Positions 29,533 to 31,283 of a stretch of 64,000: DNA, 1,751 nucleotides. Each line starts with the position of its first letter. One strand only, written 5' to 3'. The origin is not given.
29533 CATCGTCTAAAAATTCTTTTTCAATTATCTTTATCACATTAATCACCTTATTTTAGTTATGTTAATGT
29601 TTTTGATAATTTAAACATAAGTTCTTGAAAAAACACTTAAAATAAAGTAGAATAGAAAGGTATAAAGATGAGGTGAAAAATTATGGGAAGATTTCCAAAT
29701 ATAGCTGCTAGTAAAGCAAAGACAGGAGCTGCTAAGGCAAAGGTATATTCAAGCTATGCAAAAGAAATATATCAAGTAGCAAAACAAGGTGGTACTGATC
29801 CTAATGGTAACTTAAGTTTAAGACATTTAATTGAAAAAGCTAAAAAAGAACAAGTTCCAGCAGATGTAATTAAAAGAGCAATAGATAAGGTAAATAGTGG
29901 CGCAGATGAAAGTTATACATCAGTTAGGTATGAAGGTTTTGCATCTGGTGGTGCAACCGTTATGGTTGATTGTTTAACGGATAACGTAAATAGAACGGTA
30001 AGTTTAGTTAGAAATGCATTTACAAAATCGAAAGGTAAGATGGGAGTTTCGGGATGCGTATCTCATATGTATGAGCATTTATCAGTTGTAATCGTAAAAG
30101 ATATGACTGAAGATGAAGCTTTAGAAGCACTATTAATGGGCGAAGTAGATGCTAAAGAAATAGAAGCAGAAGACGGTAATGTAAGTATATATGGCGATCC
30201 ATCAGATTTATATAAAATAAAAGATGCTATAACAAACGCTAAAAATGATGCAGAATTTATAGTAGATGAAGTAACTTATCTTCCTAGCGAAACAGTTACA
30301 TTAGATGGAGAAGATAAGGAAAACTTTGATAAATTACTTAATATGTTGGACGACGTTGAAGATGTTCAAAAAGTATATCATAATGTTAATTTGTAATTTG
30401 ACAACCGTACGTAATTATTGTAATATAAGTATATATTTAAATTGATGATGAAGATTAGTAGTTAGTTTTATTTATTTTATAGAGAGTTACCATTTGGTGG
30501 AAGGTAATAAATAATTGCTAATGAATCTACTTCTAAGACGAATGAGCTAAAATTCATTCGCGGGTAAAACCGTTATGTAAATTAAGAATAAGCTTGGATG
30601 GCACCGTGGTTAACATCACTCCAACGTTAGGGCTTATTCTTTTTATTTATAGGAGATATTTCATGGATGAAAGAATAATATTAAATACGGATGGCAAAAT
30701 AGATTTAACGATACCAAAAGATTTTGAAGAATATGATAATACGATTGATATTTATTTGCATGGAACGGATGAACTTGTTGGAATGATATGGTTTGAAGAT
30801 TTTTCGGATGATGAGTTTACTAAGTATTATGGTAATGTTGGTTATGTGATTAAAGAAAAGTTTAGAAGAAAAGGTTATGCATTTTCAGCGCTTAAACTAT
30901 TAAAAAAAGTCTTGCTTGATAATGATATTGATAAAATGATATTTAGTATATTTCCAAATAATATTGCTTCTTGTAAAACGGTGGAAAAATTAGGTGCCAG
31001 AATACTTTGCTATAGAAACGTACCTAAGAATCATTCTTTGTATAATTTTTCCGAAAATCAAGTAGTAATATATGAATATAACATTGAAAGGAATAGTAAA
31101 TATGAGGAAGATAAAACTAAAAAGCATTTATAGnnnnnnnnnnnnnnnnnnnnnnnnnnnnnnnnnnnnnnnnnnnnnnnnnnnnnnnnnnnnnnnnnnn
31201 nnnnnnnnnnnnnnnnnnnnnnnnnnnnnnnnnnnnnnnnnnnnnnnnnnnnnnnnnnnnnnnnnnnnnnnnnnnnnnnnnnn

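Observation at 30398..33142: Putative serine-responsive T-box-like leader controlling a GNAT / DUF1653 / alarmone-hydrolase-like HD / serS operon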

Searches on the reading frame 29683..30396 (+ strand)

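Call 8: search_protein_families(library=pfam, proteins=[window:29683-30396:+], max_evalue=0.01)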
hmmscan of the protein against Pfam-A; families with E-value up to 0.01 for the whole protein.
window:29683-30396:+ (237 aa): 2 families
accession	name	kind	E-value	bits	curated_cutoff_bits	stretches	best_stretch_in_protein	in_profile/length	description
PF01709.26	Transcrip_reg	-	4e-47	160.4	27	1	78-235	1-160/160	TACO1/YebC second and third domain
PF20772.2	TACO1_YebC_N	-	5.3e-24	84.9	36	1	3-71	2-71/73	TACO1/YebC protein N-terminal domain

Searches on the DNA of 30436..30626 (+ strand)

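Call 17: build_rna_model(alignment_id=A1, structure=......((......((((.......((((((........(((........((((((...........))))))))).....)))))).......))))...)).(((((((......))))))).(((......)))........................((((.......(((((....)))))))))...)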
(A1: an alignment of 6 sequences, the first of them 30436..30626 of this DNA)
Model R1 built from alignment A1 (6 sequences, 193 columns); structure: as given.
model positions 187; base pairs 37; branch points 3; effective number of sequences 1.54; information 0.591 bits per position. Calibrated on 0.2 Mb of random sequence (short: E-values are rough).
structure used (alignment columns):
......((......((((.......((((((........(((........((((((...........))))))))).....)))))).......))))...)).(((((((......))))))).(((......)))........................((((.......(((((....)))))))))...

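Call 19: search_with_rna_model(model_id=R1, sources=[window, L001, L002, L003, L004, L005, L006, L007, L008, L009, L010, L011, L012, L013, L014, L015, L016, L017, L018, L019, L020, L021, L022, L023, L024, L025, L026, L027, L028, L029, L030, L031, L032, L033, L034, L035, L036, L037, L038, L039, L040, L041, L042, L043, L044, L045, L046, L047, L048, L049, L050, L051, L052, L053, L054, L055, L056, L057, L058, L059, L060, L061, L062, L063, L064, L065, L066, L067, L068, L069, L070, L071, L072, L073, L074, L075, L076, L077, L078, L079, L080], max_evalue=0.01, make_alignment=true)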
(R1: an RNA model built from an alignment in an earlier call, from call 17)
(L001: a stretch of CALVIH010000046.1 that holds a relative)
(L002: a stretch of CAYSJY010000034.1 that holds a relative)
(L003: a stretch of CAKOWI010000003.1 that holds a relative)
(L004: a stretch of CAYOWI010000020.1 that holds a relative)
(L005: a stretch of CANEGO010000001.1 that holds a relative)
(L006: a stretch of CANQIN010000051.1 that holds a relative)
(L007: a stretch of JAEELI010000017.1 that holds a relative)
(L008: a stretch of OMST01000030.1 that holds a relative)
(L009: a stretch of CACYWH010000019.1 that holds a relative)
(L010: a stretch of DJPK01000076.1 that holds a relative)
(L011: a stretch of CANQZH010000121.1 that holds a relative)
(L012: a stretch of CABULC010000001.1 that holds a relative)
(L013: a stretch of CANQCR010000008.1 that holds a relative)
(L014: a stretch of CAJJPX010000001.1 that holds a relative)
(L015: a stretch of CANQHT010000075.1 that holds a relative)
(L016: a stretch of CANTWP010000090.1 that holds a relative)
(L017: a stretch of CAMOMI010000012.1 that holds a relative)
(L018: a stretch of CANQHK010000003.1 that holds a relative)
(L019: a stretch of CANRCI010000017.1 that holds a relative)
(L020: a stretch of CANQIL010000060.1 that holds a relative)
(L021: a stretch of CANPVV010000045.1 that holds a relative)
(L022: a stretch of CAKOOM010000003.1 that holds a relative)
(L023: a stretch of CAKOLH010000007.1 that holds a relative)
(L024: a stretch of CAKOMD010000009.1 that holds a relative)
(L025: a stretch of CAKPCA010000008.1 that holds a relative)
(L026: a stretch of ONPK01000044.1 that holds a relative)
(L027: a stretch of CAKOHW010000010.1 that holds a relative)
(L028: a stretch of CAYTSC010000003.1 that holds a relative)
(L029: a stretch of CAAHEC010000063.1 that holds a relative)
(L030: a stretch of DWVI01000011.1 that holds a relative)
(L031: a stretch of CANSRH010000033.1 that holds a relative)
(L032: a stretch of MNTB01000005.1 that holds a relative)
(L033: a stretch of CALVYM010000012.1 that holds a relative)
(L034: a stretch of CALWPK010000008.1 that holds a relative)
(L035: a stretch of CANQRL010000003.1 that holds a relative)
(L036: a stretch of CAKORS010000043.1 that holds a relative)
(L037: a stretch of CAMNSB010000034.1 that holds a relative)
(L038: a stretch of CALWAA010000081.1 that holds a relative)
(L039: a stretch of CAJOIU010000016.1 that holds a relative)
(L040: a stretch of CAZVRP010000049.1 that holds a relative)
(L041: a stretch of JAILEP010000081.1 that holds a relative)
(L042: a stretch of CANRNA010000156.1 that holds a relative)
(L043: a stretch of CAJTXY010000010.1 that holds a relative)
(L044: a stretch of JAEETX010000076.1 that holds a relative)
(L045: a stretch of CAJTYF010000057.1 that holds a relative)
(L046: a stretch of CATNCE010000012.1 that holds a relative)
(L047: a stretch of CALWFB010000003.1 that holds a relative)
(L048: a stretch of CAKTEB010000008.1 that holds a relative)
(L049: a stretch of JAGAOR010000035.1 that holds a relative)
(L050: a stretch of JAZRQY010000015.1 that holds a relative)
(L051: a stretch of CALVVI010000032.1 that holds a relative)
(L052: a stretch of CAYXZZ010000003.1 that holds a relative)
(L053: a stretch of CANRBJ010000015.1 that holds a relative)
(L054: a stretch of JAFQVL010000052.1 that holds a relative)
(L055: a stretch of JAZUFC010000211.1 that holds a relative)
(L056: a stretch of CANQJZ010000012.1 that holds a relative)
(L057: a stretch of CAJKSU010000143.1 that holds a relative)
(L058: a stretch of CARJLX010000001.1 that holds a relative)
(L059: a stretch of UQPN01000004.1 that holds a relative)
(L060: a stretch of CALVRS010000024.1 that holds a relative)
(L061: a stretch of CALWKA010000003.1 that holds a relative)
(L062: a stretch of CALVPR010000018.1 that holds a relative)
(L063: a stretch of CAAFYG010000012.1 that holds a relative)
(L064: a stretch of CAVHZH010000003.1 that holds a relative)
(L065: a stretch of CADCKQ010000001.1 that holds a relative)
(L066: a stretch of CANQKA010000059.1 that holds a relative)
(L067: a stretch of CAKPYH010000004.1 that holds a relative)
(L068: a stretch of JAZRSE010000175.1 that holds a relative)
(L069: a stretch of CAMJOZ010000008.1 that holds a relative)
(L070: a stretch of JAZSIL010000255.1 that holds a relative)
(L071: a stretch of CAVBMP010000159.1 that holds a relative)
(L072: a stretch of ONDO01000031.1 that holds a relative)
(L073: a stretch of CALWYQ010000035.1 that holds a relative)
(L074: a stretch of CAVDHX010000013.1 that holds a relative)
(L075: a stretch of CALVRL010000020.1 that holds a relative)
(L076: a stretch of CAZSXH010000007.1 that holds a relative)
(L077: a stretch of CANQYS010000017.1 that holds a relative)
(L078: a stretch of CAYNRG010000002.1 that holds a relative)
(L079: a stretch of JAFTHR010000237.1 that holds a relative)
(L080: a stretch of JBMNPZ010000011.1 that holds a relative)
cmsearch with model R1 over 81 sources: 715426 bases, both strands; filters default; matches with E-value up to 0.01: 38.
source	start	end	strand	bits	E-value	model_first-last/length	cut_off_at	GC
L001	2000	2188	+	205.6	1e-35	1-187/187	no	0.32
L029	3344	3529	+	202.5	3.8e-35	1-187/187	no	0.33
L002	1184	1372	+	198.4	2.2e-34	1-187/187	no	0.3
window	30436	30626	+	197.3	3.6e-34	1-187/187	no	0.32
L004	663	846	+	191.5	4.4e-33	1-187/187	no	0.33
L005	3098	3280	+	186.4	3.9e-32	1-187/187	no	0.33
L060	1246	1425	+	149.3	3.3e-25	1-187/187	no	0.35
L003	3021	3206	+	148.9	3.9e-25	1-187/187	no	0.3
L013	3733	3911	+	144.1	3.1e-24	1-187/187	no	0.37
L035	3766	3947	+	134.6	1.9e-22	1-187/187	no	0.38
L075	3280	3460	+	132.9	3.8e-22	1-187/187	no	0.29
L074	251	431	+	130.3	1.2e-21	1-187/187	no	0.3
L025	3775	3959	+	129.6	1.6e-21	1-187/187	no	0.31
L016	3282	3464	+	120.9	6.6e-20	1-187/187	no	0.32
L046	3335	3514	+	115.6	6.6e-19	1-187/187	no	0.34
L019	3785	3963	+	112.3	2.7e-18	1-187/187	no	0.37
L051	2857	3039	+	110.6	5.4e-18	1-187/187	no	0.32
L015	3562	3741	+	107.8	1.8e-17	1-187/187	no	0.33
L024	3549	3732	+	107.7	1.9e-17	1-187/187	no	0.32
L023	3549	3732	+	106.5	3.3e-17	1-187/187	no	0.32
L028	3784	3965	+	99.4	6.9e-16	1-187/187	no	0.3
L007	3781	3963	+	94.9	4.7e-15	1-187/187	no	0.29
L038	616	793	+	94.4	5.8e-15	1-187/187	no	0.35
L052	3707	3883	+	92.8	1.2e-14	1-187/187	no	0.31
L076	3745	3926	+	92.6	1.2e-14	1-187/187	no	0.3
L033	2520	2698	+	91.4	2.2e-14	1-187/187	no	0.35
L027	3788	3966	+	91.1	2.4e-14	1-187/187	no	0.26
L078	3756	3923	+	89.2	5.6e-14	1-187/187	no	0.33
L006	2768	2950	+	88.2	8.5e-14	1-187/187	no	0.26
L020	1644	1817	+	86.3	1.9e-13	1-187/187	no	0.35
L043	1690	1872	+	82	1.2e-12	1-187/187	no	0.36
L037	106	282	+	76.1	1.6e-11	1-187/187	no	0.36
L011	831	1012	+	76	1.6e-11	1-187/187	no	0.28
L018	3551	3729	+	74.6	2.9e-11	1-187/187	no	0.36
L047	3768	3967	+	69.3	2.8e-10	1-187/187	no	0.41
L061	3757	3956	+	63.6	3.4e-09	1-187/187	no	0.44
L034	3763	3961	+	57.9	3.8e-08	1-187/187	no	0.42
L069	2826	3020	+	52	4.9e-07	1-187/187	no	0.32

Alignment A2: 38 matches aligned to the model, 271 columns, each read 5' to 3' on its own strand. Consensus structure (alignment columns), stored with it:
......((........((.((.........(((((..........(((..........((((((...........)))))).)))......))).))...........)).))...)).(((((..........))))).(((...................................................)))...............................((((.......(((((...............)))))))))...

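Call 60: search_with_rna_model(model_id=R1, sources=[L087, L088, L089, L090, L091, L092, L093, L094, L095, L096, L097, L098, L099, L100, L101, L102, L103, L104, L105, L106, L107, L108, L109, L110, L111, L112, L113, L114, L115, L116, L117, L118, L119, L120, L121, L122, L123, L124, L125, L126, L127, L128, L129, L130, L131, L132, L133, L134, L135, L136, L137, L138, L139, L140, L141, L142, L143, L144, L145, L146, L147, L148, L149, L150, L151, L152, L153, L154, L155, L156, L157, L158, L159, L160, L161, L162, L163, L164, L165, L166], max_evalue=0.01, make_alignment=true)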
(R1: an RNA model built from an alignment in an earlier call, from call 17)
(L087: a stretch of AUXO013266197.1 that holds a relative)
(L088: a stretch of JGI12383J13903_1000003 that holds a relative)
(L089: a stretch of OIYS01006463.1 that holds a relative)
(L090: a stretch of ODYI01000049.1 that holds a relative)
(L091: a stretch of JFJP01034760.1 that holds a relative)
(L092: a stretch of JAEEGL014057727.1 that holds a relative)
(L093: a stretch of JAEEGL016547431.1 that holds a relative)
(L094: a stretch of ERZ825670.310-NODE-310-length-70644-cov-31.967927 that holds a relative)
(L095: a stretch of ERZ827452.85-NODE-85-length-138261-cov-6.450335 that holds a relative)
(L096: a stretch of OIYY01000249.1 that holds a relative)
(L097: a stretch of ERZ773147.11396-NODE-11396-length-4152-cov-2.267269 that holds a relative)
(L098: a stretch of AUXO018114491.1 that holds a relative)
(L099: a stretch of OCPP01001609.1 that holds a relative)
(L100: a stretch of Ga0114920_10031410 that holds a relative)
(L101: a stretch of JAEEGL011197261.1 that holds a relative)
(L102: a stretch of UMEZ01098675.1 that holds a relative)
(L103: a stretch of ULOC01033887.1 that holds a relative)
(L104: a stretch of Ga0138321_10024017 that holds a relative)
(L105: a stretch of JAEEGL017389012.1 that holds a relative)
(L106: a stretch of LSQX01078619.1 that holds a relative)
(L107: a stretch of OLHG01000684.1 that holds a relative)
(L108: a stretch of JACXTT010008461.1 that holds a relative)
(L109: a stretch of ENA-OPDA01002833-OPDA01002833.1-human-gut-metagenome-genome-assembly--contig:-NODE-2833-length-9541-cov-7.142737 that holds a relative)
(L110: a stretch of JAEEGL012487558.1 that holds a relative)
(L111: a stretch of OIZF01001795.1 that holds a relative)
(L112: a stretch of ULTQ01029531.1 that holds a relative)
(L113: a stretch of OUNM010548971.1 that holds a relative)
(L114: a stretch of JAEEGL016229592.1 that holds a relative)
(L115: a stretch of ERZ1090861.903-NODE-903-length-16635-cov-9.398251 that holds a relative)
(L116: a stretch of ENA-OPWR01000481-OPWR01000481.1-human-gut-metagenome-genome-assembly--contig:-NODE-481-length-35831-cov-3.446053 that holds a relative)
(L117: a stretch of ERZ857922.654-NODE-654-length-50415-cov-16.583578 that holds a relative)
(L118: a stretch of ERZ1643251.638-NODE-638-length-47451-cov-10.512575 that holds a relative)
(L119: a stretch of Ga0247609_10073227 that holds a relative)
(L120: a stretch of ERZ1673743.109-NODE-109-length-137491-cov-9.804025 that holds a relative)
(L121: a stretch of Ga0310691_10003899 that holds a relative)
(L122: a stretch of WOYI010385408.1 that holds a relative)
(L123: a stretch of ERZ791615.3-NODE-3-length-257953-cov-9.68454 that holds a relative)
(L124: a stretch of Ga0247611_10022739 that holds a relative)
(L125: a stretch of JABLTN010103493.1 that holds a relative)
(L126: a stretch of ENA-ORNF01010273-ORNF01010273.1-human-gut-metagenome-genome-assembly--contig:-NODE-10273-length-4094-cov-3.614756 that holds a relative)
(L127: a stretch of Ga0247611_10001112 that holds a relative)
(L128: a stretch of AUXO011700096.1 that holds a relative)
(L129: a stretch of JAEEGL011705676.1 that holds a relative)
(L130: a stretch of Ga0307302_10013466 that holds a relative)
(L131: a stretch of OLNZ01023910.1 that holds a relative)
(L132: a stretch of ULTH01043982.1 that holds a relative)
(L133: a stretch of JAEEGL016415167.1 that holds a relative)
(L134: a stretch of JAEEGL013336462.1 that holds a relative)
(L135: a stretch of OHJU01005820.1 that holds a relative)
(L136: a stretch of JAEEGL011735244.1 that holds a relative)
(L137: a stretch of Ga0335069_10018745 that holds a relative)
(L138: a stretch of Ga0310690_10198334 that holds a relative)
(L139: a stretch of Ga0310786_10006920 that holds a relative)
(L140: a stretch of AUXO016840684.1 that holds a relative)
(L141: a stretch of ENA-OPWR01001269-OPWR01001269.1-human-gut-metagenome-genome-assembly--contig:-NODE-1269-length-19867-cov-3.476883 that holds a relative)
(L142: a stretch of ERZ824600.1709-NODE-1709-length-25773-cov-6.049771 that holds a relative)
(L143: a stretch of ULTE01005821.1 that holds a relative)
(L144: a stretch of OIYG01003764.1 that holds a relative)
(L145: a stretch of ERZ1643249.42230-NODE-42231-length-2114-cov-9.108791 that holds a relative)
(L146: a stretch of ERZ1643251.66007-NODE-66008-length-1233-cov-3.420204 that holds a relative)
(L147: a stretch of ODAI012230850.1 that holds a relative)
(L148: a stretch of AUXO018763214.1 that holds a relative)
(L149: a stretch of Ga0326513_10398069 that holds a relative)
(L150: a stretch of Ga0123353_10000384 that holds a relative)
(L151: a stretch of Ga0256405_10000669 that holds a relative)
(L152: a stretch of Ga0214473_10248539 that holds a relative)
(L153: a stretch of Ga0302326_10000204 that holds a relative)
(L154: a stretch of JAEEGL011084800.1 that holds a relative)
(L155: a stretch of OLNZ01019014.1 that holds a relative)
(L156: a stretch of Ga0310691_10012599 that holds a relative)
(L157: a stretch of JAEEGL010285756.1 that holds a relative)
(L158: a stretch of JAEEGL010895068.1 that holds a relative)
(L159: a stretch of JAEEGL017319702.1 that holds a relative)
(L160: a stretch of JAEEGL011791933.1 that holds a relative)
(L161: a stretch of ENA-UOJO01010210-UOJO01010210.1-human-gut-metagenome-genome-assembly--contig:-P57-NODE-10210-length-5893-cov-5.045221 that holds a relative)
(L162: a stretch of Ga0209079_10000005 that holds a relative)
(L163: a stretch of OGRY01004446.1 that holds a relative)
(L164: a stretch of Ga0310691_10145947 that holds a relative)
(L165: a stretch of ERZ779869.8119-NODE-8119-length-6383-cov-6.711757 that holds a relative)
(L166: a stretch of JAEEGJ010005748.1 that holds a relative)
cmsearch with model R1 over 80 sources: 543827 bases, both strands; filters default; matches with E-value up to 0.01: 67.
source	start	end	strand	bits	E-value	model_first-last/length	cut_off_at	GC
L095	3505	3689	+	130.5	8.2e-22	1-187/187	no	0.31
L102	1366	1550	+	130.5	8.2e-22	1-187/187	no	0.31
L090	5669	5851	-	128.3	2.1e-21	1-187/187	no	0.31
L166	4476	4653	+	127.5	2.9e-21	1-187/187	no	0.32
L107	518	707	-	127.2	3.4e-21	1-187/187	no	0.32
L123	280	463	-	122.5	2.5e-20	1-187/187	no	0.34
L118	10645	10818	+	119.8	8.2e-20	1-187/187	no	0.34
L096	9700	9883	-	119.7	8.4e-20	1-187/187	no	0.34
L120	167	346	-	113.4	1.3e-18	1-187/187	no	0.32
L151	5319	5488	+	110.6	4.2e-18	1-187/187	no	0.29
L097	2770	2952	-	110.1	5.1e-18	1-187/187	no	0.27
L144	2076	2259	-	107.7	1.4e-17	1-187/187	no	0.32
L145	1860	2043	+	107.6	1.5e-17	1-187/187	no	0.3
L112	9421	9601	+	107.1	1.9e-17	1-187/187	no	0.3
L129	3354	3533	+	106.7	2.3e-17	1-187/187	no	0.34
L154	1181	1360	-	106.5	2.5e-17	1-187/187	no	0.34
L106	11817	11998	-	105.2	4.3e-17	1-187/187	no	0.3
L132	2944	3125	-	103.6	8.5e-17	1-187/187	no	0.36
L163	6356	6532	-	103.6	8.6e-17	1-187/187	no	0.32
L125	839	1032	-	103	1.1e-16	1-187/187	no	0.35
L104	1359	1541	+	102.9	1.1e-16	1-187/187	no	0.31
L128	589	765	-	102.9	1.2e-16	1-187/187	no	0.31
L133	8333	8515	-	101.2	2.4e-16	1-187/187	no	0.34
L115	8102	8275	-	100.1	3.8e-16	1-187/187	no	0.35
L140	1945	2127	+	99.7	4.6e-16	1-187/187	no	0.26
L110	10261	10440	+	98.2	8.6e-16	1-187/187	no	0.31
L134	699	873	-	97.7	1.1e-15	1-187/187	no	0.27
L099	9651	9844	-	97.1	1.4e-15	1-187/187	no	0.34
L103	1811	1993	+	97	1.5e-15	1-187/187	no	0.32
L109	7659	7833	+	96.4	1.9e-15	1-187/187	no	0.32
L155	67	253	+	96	2.2e-15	1-187/187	no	0.33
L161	3288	3469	+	94.8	3.8e-15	1-187/187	no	0.3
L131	1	177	-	93.4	6.9e-15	1-179/187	3'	0.31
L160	621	805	-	93.4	6.9e-15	1-187/187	no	0.34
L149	651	829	+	89.7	3.3e-14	1-187/187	no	0.34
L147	631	811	-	89.3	3.9e-14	1-187/187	no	0.35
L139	1955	2142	-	88.9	4.8e-14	1-187/187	no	0.3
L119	2114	2298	-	87.3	9.3e-14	1-187/187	no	0.37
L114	1396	1561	+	85.3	2.3e-13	1-187/187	no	0.36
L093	8864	9039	+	85.2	2.3e-13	1-187/187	no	0.32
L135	366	538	-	84.5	3.2e-13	1-187/187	no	0.31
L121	14486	14655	+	84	3.9e-13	1-187/187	no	0.32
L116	4343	4518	-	83.9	4.1e-13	1-187/187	no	0.35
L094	2163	2347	-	83.4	5e-13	1-187/187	no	0.35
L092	838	1011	-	82.6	7e-13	1-187/187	no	0.3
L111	9668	9849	+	82.5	7.3e-13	1-187/187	no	0.34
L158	1068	1245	+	82.4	7.7e-13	1-187/187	no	0.33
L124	771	940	-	80.9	1.5e-12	1-187/187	no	0.32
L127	4186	4363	+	80.4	1.8e-12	1-187/187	no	0.31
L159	8414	8575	+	80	2.1e-12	1-187/187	no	0.37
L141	9312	9477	-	76.1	1.2e-11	1-187/187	no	0.33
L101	5798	5960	-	75.6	1.4e-11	1-187/187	no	0.27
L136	3486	3655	+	74.5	2.3e-11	1-187/187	no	0.32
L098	1008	1161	+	73.4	3.7e-11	1-187/187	no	0.26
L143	1642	1809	+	72.7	4.9e-11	1-187/187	no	0.3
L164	205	372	+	72.6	5.3e-11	1-187/187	no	0.29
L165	3420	3587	-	72.2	6.3e-11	1-187/187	no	0.29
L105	204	389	+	71.5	8.4e-11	1-187/187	no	0.32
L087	435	605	-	70.2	1.5e-10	1-187/187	no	0.33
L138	1215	1377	+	68.5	3.1e-10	1-187/187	no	0.29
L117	361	530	+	66.4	7.5e-10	1-187/187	no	0.29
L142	316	498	-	64.6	1.6e-09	1-187/187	no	0.3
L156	2959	3136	-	56.8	4.7e-08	1-187/187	no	0.32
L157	1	117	+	46.9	3.2e-06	65-187/187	5'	0.32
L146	1141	1233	-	37.5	0.00018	94-187/187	5'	0.33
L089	3474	3571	-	37.1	0.00023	83-187/187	5'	0.35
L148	987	1079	-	29.5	0.0059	79-187/187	5'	0.28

Alignment A4: 67 matches aligned to the model, 279 columns, each read 5' to 3' on its own strand. Consensus structure (alignment columns), stored with it:
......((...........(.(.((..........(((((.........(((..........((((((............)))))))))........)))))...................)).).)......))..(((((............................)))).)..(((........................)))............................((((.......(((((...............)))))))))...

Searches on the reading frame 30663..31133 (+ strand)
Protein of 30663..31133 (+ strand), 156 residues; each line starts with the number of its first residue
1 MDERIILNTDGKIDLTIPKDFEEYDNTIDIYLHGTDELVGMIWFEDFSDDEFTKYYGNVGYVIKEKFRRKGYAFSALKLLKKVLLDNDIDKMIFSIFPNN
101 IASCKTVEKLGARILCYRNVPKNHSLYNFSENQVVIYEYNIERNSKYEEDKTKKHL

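Call 8: search_protein_families(library=pfam, proteins=[window:30663-31133:+], max_evalue=0.01)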
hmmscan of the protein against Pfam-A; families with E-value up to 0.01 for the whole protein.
window:30663-31133:+ (156 aa): 3 families
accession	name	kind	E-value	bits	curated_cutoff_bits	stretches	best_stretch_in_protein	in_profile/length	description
PF13302.13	Acetyltransf_3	-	3.6e-11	44.4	25.4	1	30-113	58-138/138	Acetyltransferase (GNAT) domain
PF00583.31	Acetyltransf_1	-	1.1e-07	32.6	20.7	1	34-111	41-115/116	Acetyltransferase (GNAT) family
PF08445.16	FR47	-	0.0039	17.6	22.1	1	52-113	17-78/86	FR47-like protein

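Call 26: search_protein_families(library=ncbifam, proteins=[window:30663-31133:+], max_evalue=1)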
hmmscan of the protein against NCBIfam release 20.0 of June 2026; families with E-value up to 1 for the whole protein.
window:30663-31133:+ (156 aa): 2 families
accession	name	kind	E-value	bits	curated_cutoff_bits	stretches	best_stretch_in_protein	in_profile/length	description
NF040503.1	resist_ArsN1a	equivalog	0.0003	20.6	170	1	30-115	51-136/159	arsinothricin resistance N-acetyltransferase ArsN1 family A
NF008072.0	PRK10809.1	equivalog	0.0054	16.5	190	1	34-113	84-162/194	ribosomal protein S5-alanine N-acetyltransferase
